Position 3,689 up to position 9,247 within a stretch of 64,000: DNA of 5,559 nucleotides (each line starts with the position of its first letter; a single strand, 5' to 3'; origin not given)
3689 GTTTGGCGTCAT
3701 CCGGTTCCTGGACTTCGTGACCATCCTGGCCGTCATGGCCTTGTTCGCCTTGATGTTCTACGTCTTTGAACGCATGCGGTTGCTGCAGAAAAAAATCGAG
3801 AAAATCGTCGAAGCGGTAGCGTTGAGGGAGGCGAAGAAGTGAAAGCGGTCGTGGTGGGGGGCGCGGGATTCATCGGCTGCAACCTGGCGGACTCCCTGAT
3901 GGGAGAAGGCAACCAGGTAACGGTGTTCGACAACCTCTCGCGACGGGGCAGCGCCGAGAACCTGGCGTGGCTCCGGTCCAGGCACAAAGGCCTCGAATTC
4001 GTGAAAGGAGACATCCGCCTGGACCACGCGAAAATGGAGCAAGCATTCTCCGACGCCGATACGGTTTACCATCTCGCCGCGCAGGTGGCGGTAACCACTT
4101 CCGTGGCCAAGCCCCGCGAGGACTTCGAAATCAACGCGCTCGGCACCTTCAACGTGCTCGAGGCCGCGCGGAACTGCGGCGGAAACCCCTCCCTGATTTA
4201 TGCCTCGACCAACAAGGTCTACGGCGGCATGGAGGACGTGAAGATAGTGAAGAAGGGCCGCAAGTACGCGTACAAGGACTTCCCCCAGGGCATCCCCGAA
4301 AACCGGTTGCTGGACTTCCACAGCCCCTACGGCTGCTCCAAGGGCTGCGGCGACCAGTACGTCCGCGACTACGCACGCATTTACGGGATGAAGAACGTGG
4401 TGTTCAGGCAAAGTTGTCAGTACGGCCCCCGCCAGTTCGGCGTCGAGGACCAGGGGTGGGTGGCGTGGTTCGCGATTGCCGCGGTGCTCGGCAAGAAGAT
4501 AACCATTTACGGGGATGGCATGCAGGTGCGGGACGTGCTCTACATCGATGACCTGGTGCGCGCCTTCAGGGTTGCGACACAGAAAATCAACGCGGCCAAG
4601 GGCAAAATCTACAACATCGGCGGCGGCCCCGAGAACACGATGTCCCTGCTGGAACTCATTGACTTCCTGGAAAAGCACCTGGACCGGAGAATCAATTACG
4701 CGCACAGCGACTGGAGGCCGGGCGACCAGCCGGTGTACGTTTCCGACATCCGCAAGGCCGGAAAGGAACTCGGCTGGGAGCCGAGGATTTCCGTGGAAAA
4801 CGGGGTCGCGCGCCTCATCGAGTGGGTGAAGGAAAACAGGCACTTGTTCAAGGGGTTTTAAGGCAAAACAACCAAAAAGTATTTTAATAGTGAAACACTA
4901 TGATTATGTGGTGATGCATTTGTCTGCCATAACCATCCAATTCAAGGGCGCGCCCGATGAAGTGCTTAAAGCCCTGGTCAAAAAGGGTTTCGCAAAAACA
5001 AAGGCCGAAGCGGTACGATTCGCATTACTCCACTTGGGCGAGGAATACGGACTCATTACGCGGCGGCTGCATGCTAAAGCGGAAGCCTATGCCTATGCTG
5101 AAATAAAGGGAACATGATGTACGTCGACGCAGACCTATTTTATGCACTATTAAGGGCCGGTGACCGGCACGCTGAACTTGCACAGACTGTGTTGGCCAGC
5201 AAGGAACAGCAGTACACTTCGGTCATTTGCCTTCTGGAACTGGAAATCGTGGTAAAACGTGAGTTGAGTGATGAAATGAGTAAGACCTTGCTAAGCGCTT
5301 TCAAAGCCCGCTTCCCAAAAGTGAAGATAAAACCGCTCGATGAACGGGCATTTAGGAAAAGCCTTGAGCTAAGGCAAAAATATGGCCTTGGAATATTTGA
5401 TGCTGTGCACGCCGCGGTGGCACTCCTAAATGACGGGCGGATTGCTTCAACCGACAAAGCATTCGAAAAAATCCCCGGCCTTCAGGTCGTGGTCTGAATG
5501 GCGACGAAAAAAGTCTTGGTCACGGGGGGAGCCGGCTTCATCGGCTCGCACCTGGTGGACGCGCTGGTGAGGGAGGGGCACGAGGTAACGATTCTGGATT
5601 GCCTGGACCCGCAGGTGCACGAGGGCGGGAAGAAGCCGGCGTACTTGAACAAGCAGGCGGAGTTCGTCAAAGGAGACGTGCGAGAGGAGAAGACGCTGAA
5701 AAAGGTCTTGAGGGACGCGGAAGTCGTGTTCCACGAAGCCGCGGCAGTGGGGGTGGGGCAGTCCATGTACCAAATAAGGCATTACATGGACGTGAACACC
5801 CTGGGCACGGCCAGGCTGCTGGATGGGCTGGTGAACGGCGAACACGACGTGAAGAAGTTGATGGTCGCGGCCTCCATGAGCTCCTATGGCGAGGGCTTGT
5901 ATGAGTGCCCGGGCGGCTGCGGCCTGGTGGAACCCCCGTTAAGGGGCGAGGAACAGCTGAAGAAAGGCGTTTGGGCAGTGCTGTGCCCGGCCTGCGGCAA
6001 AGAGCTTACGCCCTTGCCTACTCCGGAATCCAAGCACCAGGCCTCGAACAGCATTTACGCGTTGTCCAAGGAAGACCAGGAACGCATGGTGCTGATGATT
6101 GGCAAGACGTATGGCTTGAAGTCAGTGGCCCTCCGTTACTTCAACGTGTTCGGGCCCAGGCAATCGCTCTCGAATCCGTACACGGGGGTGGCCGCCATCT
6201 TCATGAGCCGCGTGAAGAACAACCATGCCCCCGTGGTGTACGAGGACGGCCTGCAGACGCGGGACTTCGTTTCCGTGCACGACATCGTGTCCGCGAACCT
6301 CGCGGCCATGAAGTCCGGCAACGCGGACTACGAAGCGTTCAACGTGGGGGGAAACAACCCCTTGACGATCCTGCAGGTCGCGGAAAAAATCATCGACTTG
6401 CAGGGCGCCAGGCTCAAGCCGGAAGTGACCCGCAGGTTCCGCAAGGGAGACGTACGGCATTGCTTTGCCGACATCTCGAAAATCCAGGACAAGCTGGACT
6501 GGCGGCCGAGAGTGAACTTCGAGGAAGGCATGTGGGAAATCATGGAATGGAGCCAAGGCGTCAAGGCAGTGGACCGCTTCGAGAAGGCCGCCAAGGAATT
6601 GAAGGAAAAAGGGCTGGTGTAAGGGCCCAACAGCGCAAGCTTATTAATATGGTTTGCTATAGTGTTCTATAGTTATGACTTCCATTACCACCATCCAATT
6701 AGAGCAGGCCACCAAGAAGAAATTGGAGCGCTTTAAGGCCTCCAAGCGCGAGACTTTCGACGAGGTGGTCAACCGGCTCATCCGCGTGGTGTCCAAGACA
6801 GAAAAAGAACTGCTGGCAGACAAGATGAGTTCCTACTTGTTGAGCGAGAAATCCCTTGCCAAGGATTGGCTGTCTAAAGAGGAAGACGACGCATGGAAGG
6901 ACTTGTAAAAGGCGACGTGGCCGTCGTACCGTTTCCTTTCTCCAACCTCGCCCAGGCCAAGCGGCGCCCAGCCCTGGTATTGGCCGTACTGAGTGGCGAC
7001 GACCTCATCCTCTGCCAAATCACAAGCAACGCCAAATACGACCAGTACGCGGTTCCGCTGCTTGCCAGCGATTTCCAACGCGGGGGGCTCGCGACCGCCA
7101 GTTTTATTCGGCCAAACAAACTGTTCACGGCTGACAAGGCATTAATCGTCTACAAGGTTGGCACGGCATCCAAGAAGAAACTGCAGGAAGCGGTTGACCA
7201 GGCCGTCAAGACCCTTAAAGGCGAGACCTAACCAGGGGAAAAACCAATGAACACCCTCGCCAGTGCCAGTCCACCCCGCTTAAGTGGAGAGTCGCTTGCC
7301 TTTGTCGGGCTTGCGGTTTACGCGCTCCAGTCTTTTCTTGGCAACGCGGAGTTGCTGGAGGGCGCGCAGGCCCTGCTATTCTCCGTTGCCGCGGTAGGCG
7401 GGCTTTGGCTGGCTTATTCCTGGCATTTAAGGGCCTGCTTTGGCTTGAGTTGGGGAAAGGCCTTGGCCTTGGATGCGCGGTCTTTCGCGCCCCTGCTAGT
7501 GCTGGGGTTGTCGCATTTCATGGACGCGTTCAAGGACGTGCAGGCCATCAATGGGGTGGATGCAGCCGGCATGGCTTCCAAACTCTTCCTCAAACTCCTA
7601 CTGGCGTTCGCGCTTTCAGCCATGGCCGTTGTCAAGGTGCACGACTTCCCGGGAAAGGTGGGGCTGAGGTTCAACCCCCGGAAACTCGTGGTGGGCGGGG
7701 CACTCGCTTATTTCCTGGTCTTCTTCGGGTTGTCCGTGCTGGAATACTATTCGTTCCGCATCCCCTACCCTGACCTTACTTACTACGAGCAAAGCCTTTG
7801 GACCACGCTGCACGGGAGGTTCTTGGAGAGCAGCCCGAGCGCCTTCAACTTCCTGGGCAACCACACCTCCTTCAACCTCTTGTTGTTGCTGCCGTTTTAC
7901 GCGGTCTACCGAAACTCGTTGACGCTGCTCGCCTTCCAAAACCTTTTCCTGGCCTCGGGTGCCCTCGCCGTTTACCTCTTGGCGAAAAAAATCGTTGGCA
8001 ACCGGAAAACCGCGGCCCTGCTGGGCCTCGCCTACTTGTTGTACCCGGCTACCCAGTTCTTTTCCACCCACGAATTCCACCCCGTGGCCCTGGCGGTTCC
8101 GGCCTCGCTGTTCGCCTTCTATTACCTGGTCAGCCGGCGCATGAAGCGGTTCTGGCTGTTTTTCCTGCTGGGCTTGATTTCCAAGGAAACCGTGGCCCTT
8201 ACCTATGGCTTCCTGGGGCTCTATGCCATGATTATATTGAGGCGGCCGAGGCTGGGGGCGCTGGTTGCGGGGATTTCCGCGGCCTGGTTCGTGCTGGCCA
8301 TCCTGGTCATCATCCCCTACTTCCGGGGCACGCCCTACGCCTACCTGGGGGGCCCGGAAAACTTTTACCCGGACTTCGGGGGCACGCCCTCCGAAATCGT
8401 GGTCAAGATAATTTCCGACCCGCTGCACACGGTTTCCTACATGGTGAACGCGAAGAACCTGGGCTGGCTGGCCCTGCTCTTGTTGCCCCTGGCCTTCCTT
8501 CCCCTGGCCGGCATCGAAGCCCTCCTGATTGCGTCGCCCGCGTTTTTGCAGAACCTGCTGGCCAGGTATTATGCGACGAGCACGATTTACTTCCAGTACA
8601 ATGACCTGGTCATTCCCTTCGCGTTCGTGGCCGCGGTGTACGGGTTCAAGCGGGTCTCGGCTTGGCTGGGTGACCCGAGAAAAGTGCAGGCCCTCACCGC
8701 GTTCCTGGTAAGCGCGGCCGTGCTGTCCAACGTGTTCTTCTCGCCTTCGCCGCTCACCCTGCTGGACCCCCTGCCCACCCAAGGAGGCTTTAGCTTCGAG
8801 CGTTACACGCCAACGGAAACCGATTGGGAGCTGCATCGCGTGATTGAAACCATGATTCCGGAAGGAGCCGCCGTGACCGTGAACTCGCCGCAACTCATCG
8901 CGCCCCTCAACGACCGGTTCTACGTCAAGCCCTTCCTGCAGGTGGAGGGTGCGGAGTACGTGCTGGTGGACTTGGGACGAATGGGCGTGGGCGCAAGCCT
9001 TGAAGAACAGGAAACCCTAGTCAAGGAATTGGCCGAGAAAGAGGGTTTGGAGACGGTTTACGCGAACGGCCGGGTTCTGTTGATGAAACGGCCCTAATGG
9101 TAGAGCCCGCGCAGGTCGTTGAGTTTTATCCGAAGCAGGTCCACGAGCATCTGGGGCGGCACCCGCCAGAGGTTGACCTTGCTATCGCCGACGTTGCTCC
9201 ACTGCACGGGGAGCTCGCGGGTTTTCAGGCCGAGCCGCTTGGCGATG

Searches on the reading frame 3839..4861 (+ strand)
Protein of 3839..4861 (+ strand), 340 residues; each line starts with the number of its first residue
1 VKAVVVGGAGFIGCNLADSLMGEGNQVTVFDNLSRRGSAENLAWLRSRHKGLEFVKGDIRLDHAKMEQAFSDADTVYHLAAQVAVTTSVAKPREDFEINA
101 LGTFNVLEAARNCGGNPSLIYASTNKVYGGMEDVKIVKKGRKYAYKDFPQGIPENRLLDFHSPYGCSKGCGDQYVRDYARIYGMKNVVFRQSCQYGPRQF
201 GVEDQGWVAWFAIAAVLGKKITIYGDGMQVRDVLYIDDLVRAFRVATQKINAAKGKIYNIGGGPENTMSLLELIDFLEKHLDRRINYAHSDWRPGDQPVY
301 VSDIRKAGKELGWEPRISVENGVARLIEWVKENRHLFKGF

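Call 9: search_protein_families(library=pfam, proteins=[window:3839-4861:+], max_evalue=0.0001)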
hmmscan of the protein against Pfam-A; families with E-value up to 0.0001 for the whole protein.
window:3839-4861:+ (340 aa): 7 families
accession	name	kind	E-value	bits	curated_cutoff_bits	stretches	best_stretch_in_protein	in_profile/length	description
PF16363.11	GDP_Man_Dehyd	-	7.4e-55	187.1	27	1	5-325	2-331/332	GDP-mannose 4,6 dehydratase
PF01370.27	Epimerase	-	6e-51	173.6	20.9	1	4-261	2-240/240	NAD dependent epimerase/dehydratase family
PF01073.25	3Beta_HSD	-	7.7e-19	68.2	22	1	4-253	1-235/280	3-beta hydroxysteroid dehydrogenase/isomerase family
PF07993.18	NAD_binding_4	-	9.8e-15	54.8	20.1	1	48-240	59-255/258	Male sterility protein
PF04321.23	RmlD_sub_bind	-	9.7e-12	45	27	1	1-197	1-154/287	RmlD substrate binding domain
PF02719.21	Polysacc_synt_2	-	4.8e-08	33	20.2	1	4-127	2-131/293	Polysaccharide biosynthesis protein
PF00106.31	adh_short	-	3.8e-05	23.7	26.6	0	3-75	3-73/195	short chain dehydrogenase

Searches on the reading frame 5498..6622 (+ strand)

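Call 9: search_protein_families(library=pfam, proteins=[window:5498-6622:+], max_evalue=0.0001)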
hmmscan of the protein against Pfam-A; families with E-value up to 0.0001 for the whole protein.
window:5498-6622:+ (374 aa): 9 families
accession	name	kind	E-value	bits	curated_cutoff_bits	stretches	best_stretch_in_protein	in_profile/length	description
PF01370.27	Epimerase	-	4.2e-45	154.5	20.9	2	6-133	1-122/240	NAD dependent epimerase/dehydratase family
PF16363.11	GDP_Man_Dehyd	-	7.2e-45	154.3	27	2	173-345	139-329/332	GDP-mannose 4,6 dehydratase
PF01073.25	3Beta_HSD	-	1.1e-22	80.8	22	1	7-132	1-122/280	3-beta hydroxysteroid dehydrogenase/isomerase family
PF02719.21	Polysacc_synt_2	-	9.6e-14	51.7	20.2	1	6-121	1-123/293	Polysaccharide biosynthesis protein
PF07993.18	NAD_binding_4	-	1.6e-10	41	20.1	1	8-250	1-241/258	Male sterility protein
PF05368.20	NmrA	-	2.2e-08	34.5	27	1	3-82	2-78/298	NmrA-like family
PF13460.12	NAD_binding_10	-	2.7e-07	31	27.2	1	10-130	1-102/184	NAD(P)H-binding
PF00106.31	adh_short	-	2.7e-07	30.7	26.6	1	4-76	1-73/195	short chain dehydrogenase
PF04321.23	RmlD_sub_bind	-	3.8e-06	26.6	27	0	5-107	2-85/287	RmlD substrate binding domain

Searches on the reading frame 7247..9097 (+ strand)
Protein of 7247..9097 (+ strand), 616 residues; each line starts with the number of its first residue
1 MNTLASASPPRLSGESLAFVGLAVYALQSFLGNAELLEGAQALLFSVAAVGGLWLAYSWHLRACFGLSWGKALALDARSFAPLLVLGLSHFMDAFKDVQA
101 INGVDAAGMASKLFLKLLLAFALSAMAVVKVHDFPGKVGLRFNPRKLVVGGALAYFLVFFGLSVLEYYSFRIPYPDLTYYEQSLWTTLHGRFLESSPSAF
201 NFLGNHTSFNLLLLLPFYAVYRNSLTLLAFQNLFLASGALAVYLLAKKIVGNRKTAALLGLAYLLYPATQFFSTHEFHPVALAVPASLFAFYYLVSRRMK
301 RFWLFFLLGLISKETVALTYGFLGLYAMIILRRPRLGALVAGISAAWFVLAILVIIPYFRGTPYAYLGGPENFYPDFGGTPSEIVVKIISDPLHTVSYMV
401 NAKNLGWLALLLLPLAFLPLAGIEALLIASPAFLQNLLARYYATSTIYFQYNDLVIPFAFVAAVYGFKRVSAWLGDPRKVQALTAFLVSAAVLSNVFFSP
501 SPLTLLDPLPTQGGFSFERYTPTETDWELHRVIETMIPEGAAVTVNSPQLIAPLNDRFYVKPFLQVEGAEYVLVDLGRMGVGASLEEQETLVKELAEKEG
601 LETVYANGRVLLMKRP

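Call 8: search_protein_families(library=ncbifam, proteins=[window:7247-9097:+], max_evalue=1e-8)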
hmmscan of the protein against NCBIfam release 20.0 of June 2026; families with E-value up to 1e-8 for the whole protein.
window:7247-9097:+ (616 aa): 0 families

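Call 9: search_protein_families(library=pfam, proteins=[window:7247-9097:+], max_evalue=0.0001)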
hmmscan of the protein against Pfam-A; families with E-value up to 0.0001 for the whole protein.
window:7247-9097:+ (616 aa): 1 family
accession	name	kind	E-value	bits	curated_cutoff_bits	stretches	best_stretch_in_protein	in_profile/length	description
PF09852.15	DUF2079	-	2e-53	182.6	28.2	1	176-575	11-422/459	Predicted membrane protein (DUF2079)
